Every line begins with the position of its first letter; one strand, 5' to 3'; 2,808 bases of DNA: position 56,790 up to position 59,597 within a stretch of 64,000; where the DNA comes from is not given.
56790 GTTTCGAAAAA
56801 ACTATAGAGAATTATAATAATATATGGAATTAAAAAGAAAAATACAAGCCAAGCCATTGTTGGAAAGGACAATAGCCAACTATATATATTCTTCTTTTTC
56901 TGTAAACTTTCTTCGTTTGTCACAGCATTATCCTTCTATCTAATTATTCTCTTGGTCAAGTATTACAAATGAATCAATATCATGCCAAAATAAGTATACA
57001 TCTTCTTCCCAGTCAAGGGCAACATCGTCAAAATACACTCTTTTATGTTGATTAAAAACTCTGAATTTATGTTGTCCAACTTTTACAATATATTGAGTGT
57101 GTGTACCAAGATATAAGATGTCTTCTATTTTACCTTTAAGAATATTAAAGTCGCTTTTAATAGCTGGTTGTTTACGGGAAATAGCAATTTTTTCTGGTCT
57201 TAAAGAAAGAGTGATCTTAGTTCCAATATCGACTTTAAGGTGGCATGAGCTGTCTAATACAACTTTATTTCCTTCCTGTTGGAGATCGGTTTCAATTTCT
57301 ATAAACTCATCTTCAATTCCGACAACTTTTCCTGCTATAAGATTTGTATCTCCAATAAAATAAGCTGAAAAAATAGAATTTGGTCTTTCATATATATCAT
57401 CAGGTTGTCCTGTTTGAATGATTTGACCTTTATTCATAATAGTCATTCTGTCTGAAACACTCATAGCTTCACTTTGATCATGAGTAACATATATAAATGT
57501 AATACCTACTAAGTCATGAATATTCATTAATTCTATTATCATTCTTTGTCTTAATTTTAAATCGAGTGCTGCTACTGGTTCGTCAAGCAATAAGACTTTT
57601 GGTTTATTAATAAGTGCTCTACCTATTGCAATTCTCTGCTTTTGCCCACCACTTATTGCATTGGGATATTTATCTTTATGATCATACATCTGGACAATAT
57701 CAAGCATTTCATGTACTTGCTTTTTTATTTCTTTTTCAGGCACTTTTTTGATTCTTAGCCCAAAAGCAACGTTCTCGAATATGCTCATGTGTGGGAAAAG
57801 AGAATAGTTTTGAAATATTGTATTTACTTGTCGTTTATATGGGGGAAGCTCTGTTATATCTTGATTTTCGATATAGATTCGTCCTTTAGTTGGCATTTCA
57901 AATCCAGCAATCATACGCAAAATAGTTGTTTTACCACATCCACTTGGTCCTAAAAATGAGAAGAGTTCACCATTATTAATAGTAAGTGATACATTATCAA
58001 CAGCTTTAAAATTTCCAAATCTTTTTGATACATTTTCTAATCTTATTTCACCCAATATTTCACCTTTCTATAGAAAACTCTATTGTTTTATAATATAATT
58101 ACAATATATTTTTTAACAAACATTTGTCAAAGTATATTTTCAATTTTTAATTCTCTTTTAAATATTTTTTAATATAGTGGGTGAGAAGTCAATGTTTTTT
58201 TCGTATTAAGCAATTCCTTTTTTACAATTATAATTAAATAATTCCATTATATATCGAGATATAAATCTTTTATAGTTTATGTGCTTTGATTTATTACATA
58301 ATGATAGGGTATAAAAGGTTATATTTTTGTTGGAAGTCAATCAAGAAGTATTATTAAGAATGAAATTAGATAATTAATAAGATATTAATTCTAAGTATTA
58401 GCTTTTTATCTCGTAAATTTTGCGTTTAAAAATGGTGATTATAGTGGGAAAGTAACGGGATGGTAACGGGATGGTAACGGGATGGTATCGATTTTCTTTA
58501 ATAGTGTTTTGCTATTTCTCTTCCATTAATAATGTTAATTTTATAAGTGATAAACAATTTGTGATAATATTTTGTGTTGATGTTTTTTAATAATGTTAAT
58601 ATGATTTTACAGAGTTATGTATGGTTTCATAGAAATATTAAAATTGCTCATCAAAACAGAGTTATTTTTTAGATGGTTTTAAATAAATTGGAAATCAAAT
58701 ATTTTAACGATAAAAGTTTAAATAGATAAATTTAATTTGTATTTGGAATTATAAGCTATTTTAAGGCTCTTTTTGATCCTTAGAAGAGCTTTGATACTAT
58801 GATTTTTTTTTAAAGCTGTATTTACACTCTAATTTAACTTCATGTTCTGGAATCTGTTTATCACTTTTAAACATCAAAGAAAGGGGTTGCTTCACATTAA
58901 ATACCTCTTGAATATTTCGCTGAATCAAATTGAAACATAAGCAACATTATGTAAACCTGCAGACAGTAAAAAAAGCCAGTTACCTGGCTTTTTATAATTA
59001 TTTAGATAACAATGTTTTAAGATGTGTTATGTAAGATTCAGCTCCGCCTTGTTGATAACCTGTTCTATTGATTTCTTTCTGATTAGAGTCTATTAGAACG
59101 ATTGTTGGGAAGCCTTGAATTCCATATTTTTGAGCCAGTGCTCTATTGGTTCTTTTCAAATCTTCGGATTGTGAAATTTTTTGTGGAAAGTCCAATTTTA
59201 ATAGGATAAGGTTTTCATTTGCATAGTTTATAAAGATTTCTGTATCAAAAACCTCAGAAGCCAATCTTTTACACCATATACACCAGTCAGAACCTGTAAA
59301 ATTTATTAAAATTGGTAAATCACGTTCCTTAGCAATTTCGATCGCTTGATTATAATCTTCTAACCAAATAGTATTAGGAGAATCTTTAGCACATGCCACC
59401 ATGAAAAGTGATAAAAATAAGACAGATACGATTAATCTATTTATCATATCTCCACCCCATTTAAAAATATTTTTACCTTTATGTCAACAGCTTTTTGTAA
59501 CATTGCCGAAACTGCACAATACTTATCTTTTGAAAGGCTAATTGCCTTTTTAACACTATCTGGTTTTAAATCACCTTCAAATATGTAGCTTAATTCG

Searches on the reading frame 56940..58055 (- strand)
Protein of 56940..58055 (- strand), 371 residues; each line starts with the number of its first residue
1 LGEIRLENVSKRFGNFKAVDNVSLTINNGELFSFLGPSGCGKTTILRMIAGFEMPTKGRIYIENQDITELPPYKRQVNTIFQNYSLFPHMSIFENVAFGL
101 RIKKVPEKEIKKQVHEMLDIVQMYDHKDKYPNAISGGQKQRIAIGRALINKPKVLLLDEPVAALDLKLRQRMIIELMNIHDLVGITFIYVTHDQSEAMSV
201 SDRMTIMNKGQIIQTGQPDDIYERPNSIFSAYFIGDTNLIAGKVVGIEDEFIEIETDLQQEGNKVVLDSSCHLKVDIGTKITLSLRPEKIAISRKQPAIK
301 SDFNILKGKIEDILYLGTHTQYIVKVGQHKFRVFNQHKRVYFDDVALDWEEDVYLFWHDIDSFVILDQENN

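Call 11: search_protein_families(library=pfam, proteins=[window:56940-58055:-])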
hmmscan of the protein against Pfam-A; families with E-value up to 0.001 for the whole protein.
window:56940-58055:- (371 aa): 3 families
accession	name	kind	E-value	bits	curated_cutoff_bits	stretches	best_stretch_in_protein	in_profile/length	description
PF00005.33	ABC_tran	-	2e-38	132.5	25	1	20-162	2-137/137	ABC transporter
PF08402.16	TOBE_2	-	1.9e-11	44.4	21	1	283-363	1-74/76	TOBE domain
PF13304.12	AAA_21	-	1.2e-05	26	27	0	147-194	251-300/304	AAA domain, putative AbiEii toxin, Type IV TA system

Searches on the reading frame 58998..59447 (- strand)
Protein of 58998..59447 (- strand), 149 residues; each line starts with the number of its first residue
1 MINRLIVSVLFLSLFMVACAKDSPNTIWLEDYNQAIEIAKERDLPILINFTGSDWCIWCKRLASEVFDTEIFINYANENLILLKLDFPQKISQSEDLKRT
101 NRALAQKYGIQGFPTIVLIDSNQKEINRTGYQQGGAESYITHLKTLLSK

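Call 11: search_protein_families(library=pfam, proteins=[window:58998-59447:-])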
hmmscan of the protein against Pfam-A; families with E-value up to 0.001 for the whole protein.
window:58998-59447:- (149 aa): 5 families
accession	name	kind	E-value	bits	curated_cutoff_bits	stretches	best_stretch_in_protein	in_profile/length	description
PF13899.12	Thioredoxin_7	-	1.1e-12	48.3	27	1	28-120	2-82/83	Thioredoxin-like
PF13098.12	Thioredoxin_2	-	1.3e-12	48.4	27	1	39-132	1-95/104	Thioredoxin-like domain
PF03190.21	Thioredox_DsbH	-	1.5e-09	38.4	27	1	27-147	21-137/163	Protein of unknown function, DUF255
PF00085.26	Thioredoxin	-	5.7e-09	36.4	23.5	1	37-133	13-93/103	Thioredoxin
PF13905.12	Thioredoxin_8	-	9.9e-05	23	27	0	51-124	8-93/94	Thioredoxin-like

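Call 67: find_encoding_contigs(protein=window:58998-59447:-, flank=1500, max_places=10)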
Protein window:58998-59447:- (149 aa): 21 contigs read that carry it; 10 places shown.
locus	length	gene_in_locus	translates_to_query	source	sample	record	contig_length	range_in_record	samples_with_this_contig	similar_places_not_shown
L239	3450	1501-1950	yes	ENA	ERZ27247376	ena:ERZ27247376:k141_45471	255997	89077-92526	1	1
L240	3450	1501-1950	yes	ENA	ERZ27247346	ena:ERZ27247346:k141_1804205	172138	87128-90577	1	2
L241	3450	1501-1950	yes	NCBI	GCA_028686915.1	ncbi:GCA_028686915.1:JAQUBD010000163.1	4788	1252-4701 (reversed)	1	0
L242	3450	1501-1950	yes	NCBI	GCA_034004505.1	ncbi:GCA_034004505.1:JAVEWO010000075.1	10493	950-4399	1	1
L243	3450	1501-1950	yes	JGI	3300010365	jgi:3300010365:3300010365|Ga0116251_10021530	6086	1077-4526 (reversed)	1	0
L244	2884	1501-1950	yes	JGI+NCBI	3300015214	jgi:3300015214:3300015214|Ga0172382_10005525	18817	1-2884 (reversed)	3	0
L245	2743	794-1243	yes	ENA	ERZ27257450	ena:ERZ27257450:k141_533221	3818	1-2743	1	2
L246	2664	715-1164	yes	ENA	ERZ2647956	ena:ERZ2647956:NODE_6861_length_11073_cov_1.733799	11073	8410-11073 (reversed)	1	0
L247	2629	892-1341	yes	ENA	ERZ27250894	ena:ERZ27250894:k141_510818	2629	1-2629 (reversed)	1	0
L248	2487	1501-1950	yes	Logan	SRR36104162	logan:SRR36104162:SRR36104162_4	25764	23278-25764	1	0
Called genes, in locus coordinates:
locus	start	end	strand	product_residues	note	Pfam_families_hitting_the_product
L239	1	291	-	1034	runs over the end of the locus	PF00069:Pkinase, PF07714:PK_Tyr_Ser-Thr, PF12799:LRR_4 (faint), PF23598:LRR_14, PF03781:FGE-sulfatase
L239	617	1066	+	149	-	PF22381:Staph_reg_Sar_Rot (weak), PF12802:MarR_2, PF13601:HTH_34, PF01047:MarR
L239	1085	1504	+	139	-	PF02566:OsmC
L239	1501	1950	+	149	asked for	PF03190:Thioredox_DsbH, PF00085:Thioredoxin, PF13899:Thioredoxin_7, PF13098:Thioredoxin_2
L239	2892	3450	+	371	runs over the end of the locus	PF00005:ABC_tran, PF13304:AAA_21 (faint), PF08402:TOBE_2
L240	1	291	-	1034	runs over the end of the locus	PF03109:ABC1 (faint), PF00069:Pkinase, PF07714:PK_Tyr_Ser-Thr, PF12799:LRR_4 (faint), PF23598:LRR_14, PF03781:FGE-sulfatase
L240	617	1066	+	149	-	PF22381:Staph_reg_Sar_Rot (weak), PF12802:MarR_2, PF13601:HTH_34, PF01047:MarR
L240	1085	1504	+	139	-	PF02566:OsmC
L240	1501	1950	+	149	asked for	PF03190:Thioredox_DsbH, PF00085:Thioredoxin, PF13899:Thioredoxin_7, PF13098:Thioredoxin_2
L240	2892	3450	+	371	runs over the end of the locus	PF00005:ABC_tran, PF13304:AAA_21 (faint), PF08402:TOBE_2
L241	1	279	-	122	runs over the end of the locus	?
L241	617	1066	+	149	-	PF22381:Staph_reg_Sar_Rot (weak), PF12802:MarR_2, PF13601:HTH_34, PF01047:MarR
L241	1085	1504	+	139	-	PF02566:OsmC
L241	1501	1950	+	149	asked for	PF03190:Thioredox_DsbH, PF00085:Thioredoxin, PF13899:Thioredoxin_7, PF13098:Thioredoxin_2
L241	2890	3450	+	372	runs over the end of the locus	PF00005:ABC_tran, PF13304:AAA_21 (faint), PF08402:TOBE_2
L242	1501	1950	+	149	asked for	PF03190:Thioredox_DsbH, PF00085:Thioredoxin, PF13899:Thioredoxin_7, PF13098:Thioredoxin_2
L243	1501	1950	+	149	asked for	PF03190:Thioredox_DsbH, PF00085:Thioredoxin, PF13899:Thioredoxin_7, PF13098:Thioredoxin_2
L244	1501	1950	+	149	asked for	PF03190:Thioredox_DsbH, PF00085:Thioredoxin, PF13899:Thioredoxin_7, PF13098:Thioredoxin_2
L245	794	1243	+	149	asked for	PF03190:Thioredox_DsbH, PF00085:Thioredoxin, PF13899:Thioredoxin_7, PF13098:Thioredoxin_2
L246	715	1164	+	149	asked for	PF03190:Thioredox_DsbH, PF00085:Thioredoxin, PF13899:Thioredoxin_7, PF13098:Thioredoxin_2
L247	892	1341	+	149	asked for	PF03190:Thioredox_DsbH, PF00085:Thioredoxin, PF13899:Thioredoxin_7, PF13098:Thioredoxin_2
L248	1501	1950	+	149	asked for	PF03190:Thioredox_DsbH, PF00085:Thioredoxin, PF13899:Thioredoxin_7, PF13098:Thioredoxin_2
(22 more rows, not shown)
